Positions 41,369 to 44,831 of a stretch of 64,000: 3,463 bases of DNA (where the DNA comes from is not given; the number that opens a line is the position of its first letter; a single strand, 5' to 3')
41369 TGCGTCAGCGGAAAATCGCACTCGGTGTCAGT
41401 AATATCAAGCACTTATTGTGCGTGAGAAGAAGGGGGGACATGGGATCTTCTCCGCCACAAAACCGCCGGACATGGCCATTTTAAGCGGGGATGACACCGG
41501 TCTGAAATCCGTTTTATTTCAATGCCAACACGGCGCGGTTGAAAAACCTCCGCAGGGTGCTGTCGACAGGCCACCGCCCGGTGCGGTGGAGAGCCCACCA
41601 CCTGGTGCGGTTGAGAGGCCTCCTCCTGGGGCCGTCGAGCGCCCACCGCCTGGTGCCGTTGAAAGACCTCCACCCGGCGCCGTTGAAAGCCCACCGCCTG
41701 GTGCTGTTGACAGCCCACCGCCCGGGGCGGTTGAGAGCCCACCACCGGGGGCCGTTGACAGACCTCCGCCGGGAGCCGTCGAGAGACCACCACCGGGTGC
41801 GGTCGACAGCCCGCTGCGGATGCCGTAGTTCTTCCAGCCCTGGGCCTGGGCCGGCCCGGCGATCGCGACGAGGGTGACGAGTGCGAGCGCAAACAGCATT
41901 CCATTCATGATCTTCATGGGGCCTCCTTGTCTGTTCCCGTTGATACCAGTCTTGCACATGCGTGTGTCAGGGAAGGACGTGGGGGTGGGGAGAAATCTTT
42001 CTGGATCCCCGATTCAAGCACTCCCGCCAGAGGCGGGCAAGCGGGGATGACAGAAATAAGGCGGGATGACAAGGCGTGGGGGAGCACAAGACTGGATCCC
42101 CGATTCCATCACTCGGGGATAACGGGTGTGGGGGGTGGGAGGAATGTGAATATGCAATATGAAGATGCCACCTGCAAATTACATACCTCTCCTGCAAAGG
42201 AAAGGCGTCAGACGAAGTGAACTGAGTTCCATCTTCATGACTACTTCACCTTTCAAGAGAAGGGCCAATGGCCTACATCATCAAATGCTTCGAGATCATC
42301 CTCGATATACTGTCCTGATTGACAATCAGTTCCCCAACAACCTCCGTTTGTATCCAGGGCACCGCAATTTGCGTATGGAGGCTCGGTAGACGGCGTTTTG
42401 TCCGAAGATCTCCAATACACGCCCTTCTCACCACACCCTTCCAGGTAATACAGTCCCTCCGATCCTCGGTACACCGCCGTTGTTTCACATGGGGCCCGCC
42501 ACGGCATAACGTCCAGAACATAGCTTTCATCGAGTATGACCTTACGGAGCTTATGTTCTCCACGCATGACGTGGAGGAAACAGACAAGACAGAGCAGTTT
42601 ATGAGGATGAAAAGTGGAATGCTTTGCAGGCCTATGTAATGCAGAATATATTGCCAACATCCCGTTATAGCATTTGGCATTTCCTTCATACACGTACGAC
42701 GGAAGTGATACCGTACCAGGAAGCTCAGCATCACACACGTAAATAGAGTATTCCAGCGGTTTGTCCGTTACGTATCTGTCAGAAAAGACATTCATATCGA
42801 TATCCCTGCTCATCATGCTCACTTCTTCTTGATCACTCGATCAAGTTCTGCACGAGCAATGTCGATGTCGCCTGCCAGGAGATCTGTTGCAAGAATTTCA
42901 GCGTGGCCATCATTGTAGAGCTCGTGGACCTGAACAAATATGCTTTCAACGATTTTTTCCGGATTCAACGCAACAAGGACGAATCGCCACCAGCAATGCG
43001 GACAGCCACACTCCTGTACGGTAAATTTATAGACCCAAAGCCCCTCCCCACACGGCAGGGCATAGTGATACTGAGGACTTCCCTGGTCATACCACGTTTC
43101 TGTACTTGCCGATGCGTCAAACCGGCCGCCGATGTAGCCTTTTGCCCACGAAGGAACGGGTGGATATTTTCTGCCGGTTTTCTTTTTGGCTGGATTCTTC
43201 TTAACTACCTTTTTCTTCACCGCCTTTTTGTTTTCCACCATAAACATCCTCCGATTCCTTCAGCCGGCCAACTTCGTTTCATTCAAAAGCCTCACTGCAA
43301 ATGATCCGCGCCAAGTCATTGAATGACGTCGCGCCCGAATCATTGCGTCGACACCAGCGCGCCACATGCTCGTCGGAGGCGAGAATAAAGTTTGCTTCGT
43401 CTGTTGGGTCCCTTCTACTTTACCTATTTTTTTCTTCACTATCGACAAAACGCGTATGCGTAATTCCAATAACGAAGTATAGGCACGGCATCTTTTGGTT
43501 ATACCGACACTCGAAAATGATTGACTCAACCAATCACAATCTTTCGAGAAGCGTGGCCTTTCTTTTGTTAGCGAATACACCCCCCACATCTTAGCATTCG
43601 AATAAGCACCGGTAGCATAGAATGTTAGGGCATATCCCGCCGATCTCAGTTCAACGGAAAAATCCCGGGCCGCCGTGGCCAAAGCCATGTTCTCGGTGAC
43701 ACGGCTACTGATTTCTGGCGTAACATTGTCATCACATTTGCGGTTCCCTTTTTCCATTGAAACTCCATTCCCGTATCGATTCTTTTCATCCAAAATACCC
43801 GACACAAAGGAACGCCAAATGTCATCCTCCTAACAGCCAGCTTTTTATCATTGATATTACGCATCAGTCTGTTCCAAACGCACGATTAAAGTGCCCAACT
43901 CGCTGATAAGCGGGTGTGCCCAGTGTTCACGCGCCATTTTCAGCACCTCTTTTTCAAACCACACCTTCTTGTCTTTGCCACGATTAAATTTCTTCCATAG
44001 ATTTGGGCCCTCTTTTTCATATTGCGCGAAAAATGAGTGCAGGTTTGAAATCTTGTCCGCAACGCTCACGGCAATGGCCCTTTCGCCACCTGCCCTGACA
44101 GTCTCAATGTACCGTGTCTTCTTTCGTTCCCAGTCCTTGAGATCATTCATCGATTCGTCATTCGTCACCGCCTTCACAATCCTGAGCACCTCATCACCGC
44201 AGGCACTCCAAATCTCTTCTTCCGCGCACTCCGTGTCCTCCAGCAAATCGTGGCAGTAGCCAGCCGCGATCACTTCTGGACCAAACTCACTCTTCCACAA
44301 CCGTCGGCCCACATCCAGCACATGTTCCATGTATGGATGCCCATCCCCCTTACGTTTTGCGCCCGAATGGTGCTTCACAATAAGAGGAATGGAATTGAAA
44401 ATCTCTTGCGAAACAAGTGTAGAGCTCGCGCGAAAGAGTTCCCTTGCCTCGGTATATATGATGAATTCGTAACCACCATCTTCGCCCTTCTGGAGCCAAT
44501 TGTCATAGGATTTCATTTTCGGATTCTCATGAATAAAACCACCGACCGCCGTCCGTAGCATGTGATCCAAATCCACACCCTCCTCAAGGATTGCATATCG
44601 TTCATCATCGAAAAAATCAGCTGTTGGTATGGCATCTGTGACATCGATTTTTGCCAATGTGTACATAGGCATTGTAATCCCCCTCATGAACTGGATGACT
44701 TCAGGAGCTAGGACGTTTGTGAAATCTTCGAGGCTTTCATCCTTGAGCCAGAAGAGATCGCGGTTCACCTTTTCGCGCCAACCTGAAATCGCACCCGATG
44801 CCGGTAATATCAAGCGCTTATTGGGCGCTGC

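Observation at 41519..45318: Two paralogous secreted proteins made of twelve exact octapeptide repeats (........) with synonymous-diversified DNA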

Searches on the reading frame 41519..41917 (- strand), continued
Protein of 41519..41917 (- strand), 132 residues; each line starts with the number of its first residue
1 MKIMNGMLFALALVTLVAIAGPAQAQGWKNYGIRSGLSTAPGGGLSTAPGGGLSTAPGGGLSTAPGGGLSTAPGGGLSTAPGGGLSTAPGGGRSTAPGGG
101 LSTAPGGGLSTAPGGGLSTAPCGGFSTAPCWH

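Call 86: find_encoding_contigs(protein=P0254, flank=7000, max_places=2)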
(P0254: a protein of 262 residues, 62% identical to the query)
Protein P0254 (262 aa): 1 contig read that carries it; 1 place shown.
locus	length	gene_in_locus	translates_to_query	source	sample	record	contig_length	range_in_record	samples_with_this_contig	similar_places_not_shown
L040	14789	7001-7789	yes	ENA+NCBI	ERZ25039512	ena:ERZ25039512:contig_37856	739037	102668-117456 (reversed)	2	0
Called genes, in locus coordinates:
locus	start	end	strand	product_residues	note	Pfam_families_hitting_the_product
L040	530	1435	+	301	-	PF02810:SEC-C, PF07719:TPR_2 (faint), PF13432:TPR_16, PF13371:TPR_9 (weak), PF13414:TPR_11, PF14559:TPR_19 (weak), PF13414:TPR_11, PF00515:TPR_1 (weak), +7 more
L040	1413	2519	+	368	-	PF00515:TPR_1 (faint), PF07719:TPR_2 (faint), PF13414:TPR_11 (weak), PF13428:TPR_14 (faint), PF00685:Sulfotransfer_1, PF13469:Sulfotransfer_3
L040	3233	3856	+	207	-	-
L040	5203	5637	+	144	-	-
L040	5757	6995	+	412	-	-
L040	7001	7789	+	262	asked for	PF00691:OmpA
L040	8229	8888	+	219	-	-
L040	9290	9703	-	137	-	-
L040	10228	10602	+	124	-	-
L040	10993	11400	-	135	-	PF01695:IstB_IS21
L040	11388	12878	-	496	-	PF20042:DUF6444, PF13005:zf-IS66 (weak), PF03050:DDE_Tnp_IS66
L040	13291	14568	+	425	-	PF00872:Transposase_mut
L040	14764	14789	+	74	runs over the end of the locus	PF11455:MazE-like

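Call 87: find_encoding_contigs(protein=P0250, flank=7000, max_places=2)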
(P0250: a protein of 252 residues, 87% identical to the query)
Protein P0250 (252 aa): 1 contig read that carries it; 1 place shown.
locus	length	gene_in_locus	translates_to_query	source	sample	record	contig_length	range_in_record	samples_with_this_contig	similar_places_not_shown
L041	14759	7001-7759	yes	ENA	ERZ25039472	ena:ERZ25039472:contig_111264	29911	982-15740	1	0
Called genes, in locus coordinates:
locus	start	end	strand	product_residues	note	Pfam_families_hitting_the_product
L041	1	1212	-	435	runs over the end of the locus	PF00464:SHMT, PF00155:Aminotran_1_2 (weak), PF01212:Beta_elim_lyase (weak), PF01041:DegT_DnrJ_EryC1 (weak)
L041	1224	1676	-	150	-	PF02502:LacAB_rpiB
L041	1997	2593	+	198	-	-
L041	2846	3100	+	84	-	PF01037:AsnC_trans_reg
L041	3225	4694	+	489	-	PF02743:dCache_1 (weak), PF22588:dCache_1_like (weak), PF12860:PAS_7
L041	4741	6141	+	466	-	PF08447:PAS_3, PF08448:PAS_4 (weak), PF00512:HisKA, PF02518:HATPase_c, PF00072:Response_reg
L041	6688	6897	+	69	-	-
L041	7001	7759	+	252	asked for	PF00691:OmpA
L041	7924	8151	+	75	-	-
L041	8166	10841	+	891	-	PF00474:SSF (faint), PF00512:HisKA, PF02518:HATPase_c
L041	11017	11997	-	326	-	PF01259:SAICAR_synt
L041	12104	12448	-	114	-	PF01627:Hpt (weak)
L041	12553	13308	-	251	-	PF00702:Hydrolase, PF12710:HAD (weak), PF13419:HAD_2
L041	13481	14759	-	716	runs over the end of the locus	PF00912:Transgly, PF00905:Transpeptidase, PF06832:BiPBP_C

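Call 92: find_encoding_contigs(protein=P0051, flank=7000, max_places=2)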
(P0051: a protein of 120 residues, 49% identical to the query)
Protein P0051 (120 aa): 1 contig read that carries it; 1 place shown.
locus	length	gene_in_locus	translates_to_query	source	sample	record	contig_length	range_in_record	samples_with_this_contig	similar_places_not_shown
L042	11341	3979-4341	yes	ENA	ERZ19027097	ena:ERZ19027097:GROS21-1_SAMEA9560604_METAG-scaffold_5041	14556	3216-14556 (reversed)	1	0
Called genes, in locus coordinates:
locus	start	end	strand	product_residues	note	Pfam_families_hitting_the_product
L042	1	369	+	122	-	?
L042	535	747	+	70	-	-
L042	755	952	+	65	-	-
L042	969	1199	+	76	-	PF05406:WGR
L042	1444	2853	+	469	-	PF04326:SLFN_AlbA_2, PF13749:HATPase_c_4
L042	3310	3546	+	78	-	PF05406:WGR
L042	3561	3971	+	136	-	PF03118:RNA_pol_A_CTD (weak)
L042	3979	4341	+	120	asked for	-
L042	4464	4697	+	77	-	-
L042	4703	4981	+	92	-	PF27806:HxsD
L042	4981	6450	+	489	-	PF13353:Fer4_12, PF04055:Radical_SAM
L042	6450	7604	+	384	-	PF04055:Radical_SAM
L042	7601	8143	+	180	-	-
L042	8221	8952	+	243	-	-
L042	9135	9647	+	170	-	PF07603:Lcl_C (weak)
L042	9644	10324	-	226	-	PF00565:SNase, PF05901:Excalibur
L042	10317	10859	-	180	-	PF08241:Methyltransf_11, PF13649:Methyltransf_25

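Call 93: find_encoding_contigs(protein=P0036, flank=7000, max_places=2)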
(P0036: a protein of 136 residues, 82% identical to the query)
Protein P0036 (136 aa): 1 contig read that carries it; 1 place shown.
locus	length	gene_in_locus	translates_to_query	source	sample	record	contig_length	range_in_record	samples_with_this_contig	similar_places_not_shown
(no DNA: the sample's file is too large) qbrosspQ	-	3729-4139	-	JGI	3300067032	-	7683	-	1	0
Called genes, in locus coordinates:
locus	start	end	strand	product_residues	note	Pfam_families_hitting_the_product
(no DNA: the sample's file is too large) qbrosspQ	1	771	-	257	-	?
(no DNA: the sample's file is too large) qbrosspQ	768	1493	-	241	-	-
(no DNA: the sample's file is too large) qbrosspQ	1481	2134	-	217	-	-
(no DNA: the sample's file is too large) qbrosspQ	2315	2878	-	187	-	-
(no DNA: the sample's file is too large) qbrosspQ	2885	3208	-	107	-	-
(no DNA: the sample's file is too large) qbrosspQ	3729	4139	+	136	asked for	-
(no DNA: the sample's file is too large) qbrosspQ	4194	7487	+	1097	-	PF04851:ResIII, PF00270:DEAD, PF18766:SWI2_SNF2 (weak), PF00271:Helicase_C (weak)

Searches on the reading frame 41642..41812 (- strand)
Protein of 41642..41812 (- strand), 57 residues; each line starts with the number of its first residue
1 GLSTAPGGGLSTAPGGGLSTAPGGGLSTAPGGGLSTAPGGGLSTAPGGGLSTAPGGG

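Call 34: find_related_loci(query=A4, collection=genome_contigs, flank=8000)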
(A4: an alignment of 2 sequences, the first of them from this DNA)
Query A4 (57 aa) in genome_contigs; peptide patterns used: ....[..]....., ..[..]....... (x = any residue, [..] = any of these).
161 stretches matched a pattern; 11 encode a relative of the query (tblastn E <= 1e-3); 11 distinct loci.
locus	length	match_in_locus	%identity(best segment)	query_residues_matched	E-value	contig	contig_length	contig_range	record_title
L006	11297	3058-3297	98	1-57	7e-25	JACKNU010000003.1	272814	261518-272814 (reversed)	MAG: Pseudomonadales bacterium isolate HK-STAS-PROT-152 HK-STAS-PROT-152_3, whole genome shotgun sequence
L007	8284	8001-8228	98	1-57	6e-24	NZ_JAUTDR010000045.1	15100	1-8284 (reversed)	Haliea sp. E1-2-M8 Scaffold45, whole genome shotgun sequence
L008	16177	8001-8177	87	1-57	9e-18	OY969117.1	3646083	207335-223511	MAG: uncultured Solirubrobacteraceae bacterium isolate MFD09495.bin.c.6 genome assembly, chromosome: 1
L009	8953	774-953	76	1-57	1e-15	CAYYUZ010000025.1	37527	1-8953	MAG TPA_asm: uncultured Spirochaetales bacterium isolate binchicken_co54_357 genome assembly, contig: NODE_1851_length_3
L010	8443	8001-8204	73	1-46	6e-11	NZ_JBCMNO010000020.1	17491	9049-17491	Sporosarcina gallistercoris strain BD-118 BD_118_contig_0000020, whole genome shotgun sequence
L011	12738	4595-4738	85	1-53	7e-11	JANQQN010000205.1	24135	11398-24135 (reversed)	MAG: Myxococcota bacterium isolate IP29b_bin.29 k99_347225, whole genome shotgun sequence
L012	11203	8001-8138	67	11-57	3e-10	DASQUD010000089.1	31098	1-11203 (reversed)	MAG TPA_asm: Propionibacteriaceae bacterium isolate SMAG_U10952 k141_291986, whole genome shotgun sequence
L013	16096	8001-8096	75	1-56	7e-8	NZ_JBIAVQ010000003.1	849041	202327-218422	Streptomyces sp. NPDC001536 NPDC001536_121_G8.ctg-0003, whole genome shotgun sequence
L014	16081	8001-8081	81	1-57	6e-7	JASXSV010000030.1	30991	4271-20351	MAG: Candidatus Endonucleobacter bathymodioli isolate IAP13 NODE_32+_length_30991_cov_0.89, whole genome shotgun sequenc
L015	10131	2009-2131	66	10-55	4e-5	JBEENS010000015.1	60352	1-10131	MAG: Pseudomonadota bacterium isolate crookedriver_2019_sw_WHONDRS-S19S_0041_F_bin.22 scaffold_50, whole genome shotgun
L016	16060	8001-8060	85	6-25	5e-5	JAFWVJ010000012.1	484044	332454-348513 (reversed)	MAG: Clostridia bacterium isolate RGIG6105 Sheep_Omasum.Co__c1203104, whole genome shotgun sequence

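Call 51: find_related_loci(query=A4, collection=metagenome_contigs, flank=7000)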
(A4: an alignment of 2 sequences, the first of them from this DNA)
Query A4 (57 aa) in metagenome_contigs; peptide patterns used: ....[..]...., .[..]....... (x = any residue, [..] = any of these).
600 stretches matched a pattern (row limit reached: there are more); 15 encode a relative of the query (tblastn E <= 1e-3); 15 distinct loci.
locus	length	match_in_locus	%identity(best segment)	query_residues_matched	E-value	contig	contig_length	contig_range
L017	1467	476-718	82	1-57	2e-17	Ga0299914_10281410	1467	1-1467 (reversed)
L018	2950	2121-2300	76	1-57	5e-16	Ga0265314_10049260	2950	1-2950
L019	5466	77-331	63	1-57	4e-15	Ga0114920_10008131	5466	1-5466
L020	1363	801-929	72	1-45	2e-10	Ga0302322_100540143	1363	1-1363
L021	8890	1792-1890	85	1-57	1e-9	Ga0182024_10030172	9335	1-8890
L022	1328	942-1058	72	1-57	3e-9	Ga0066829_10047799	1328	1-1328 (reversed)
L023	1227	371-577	78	2-54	5e-8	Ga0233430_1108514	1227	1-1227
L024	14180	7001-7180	74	1-57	1e-7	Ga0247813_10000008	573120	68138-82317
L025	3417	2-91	83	1-57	8e-8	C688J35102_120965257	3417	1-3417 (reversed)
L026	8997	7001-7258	44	3-56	1e-7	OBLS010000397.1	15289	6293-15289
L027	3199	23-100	69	1-55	3e-6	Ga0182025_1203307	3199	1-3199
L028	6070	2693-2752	85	3-22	7e-6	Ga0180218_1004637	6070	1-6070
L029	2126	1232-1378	67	3-51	1e-5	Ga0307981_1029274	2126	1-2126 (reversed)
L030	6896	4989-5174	45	2-55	8e-6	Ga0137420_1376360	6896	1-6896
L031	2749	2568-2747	68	6-57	2e-5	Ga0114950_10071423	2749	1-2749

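Call 56: search_protein_families(library=pfam, proteins=[L010:6391-7830:+, L010:5292-6059:+, L010:3768-4892:-, L016:6606-7961:+, L016:8421-9329:+, L016:4280-5776:+, L008:4250-5431:+, L008:8374-9738:-, L024:6413-6976:+, L024:7398-8066:+], max_evalue=0.001)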
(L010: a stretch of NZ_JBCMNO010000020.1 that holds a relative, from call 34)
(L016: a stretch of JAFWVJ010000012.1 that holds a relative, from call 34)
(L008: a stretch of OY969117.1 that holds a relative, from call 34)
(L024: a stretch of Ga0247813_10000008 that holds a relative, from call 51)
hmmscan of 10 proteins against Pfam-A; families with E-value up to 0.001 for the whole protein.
L010:6391-7830:+ (479 aa): 2 families
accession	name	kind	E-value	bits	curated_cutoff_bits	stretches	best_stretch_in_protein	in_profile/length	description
PF18862.6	ApeA_NTD1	-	2.3e-44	152.4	25.5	1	7-271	1-271/271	ApeA N-terminal domain 1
PF18739.6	HEPN_Apea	-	5.7e-33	114.7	24.4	1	300-431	1-135/136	Apea-like HEPN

L010:5292-6059:+ (255 aa): 1 family
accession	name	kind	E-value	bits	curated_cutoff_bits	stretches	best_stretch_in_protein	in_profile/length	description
PF14355.11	Abi_C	-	4.5e-21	75.2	24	1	165-241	1-82/83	Abortive infection C-terminus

L010:3768-4892:- (374 aa): 0 families

L016:6606-7961:+ (451 aa): 2 families
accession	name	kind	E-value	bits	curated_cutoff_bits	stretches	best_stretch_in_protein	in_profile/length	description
PF06114.19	Peptidase_M78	-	2.6e-18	66.4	22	1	60-165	27-122/123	IrrE N-terminal-like domain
PF02661.23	Fic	-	8.7e-14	52.6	24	1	291-393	3-92/93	Fic/DOC family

L016:8421-9329:+ (302 aa): 0 families

L016:4280-5776:+ (498 aa): 0 families

L008:4250-5431:+ (393 aa): 1 family
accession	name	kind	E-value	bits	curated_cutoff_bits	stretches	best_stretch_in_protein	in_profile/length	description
PF13814.12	Replic_Relax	-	8.1e-25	88.5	25.3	1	35-214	3-177/191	Replication-relaxation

L008:8374-9738:- (454 aa): 0 families

L024:6413-6976:+ (187 aa): 0 families

L024:7398-8066:+ (222 aa): 1 family
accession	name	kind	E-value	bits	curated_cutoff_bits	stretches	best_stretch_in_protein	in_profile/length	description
PF04471.18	Mrr_cat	-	4.1e-07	30.5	21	1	1-102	4-97/115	Restriction endonuclease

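Call 69: find_related_loci(query=A4, collection=viral_contigs, flank=7000)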
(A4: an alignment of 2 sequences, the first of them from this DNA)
Query A4 (57 aa) in viral_contigs; peptide patterns used: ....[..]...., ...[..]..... (x = any residue, [..] = any of these).
19 stretches matched a pattern; 1 encode a relative of the query (tblastn E <= 1e-3); 1 distinct loci.
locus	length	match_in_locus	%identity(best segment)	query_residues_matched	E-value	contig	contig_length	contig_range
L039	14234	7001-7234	65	1-57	3e-16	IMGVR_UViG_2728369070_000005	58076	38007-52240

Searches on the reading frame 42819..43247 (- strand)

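Call 3: search_protein_families(library=pfam, proteins=[window:42819-43247:-], max_evalue=0.01)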
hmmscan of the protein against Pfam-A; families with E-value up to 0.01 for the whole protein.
window:42819-43247:- (142 aa): 0 families

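Call 4: search_protein_families(library=ncbifam, proteins=[window:42819-43247:-], max_evalue=0.01)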
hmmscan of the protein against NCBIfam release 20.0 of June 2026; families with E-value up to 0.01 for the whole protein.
window:42819-43247:- (142 aa): 0 families

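Call 9: search_protein_families(library=padloc, proteins=[window:42819-43247:-], max_evalue=0.01)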
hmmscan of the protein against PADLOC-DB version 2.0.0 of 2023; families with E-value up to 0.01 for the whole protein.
window:42819-43247:- (142 aa): 0 families

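Call 70: search_protein_families(library=phrogs, proteins=[window:42819-43247:-], max_evalue=0.01)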
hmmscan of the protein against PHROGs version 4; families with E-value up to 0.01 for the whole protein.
window:42819-43247:- (142 aa): 1 family
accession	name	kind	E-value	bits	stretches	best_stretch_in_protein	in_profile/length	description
phrog_7481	-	unknown function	0.0032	19.1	1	6-37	6-40/53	-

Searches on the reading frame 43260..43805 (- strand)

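Call 3: search_protein_families(library=pfam, proteins=[window:43260-43805:-], max_evalue=0.01)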
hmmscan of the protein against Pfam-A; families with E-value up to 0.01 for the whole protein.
window:43260-43805:- (181 aa): 0 families

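Call 4: search_protein_families(library=ncbifam, proteins=[window:43260-43805:-], max_evalue=0.01)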
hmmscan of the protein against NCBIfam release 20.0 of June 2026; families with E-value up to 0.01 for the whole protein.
window:43260-43805:- (181 aa): 0 families

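Call 9: search_protein_families(library=padloc, proteins=[window:43260-43805:-], max_evalue=0.01)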
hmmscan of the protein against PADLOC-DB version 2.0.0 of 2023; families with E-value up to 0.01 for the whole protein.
window:43260-43805:- (181 aa): 0 families

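Call 70: search_protein_families(library=phrogs, proteins=[window:43260-43805:-], max_evalue=0.01)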
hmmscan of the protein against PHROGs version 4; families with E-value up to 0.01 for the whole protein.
window:43260-43805:- (181 aa): 1 family
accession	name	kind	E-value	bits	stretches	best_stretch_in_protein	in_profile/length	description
phrog_31818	-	unknown function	7.8e-06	27.3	1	69-135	21-84/88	-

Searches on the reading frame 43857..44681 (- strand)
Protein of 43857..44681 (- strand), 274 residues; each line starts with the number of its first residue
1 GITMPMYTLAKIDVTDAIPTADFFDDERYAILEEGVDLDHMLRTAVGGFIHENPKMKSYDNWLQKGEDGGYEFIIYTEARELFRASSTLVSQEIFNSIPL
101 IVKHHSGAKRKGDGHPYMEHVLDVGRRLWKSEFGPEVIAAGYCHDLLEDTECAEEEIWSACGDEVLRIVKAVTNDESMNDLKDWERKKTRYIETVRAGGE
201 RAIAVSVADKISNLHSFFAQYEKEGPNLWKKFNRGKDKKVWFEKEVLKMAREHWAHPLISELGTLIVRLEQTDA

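Call 3: search_protein_families(library=pfam, proteins=[window:43857-44681:-], max_evalue=0.01)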
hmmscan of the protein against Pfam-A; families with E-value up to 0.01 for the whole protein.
window:43857-44681:- (274 aa): 2 families
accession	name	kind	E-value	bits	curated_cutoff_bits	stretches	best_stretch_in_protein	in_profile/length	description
PF13328.12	HD_4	-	2.7e-16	60.1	27.2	1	103-229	7-146/156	HD domain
PF01966.28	HD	-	0.0067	17.1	22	0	135-213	25-115/116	HD domain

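Call 4: search_protein_families(library=ncbifam, proteins=[window:43857-44681:-], max_evalue=0.01)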
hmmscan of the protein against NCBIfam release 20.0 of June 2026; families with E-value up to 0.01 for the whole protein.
window:43857-44681:- (274 aa): 2 families
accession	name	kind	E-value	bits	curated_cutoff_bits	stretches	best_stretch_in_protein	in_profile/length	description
TIGR00691.1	spoT_relA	subfamily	1.4e-14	53.4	499.2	1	103-217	7-122/687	RelA/SpoT family protein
NF008303.0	PRK11092.1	equivalog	8.1e-06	24.3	947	1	104-215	33-145/702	bifunctional GTP diphosphokinase/guanosine-3',5'-bis pyrophosphate 3'-pyrophosphohydrolase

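Call 9: search_protein_families(library=padloc, proteins=[window:43857-44681:-], max_evalue=0.01)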
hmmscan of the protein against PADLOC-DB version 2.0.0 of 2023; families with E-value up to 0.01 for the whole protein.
window:43857-44681:- (274 aa): 0 families

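Call 70: search_protein_families(library=phrogs, proteins=[window:43857-44681:-], max_evalue=0.01)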
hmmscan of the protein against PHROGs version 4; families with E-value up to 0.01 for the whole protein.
window:43857-44681:- (274 aa): 3 families
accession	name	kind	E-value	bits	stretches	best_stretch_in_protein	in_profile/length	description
phrog_990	-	other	2.3e-16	61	1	102-216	163-268/374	metal-dependent phosphohydrolase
phrog_32047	-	other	2e-09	38.2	1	107-184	39-118/301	phosphohydrolase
phrog_15275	-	unknown function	2.3e-07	31.7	1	103-215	38-149/223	-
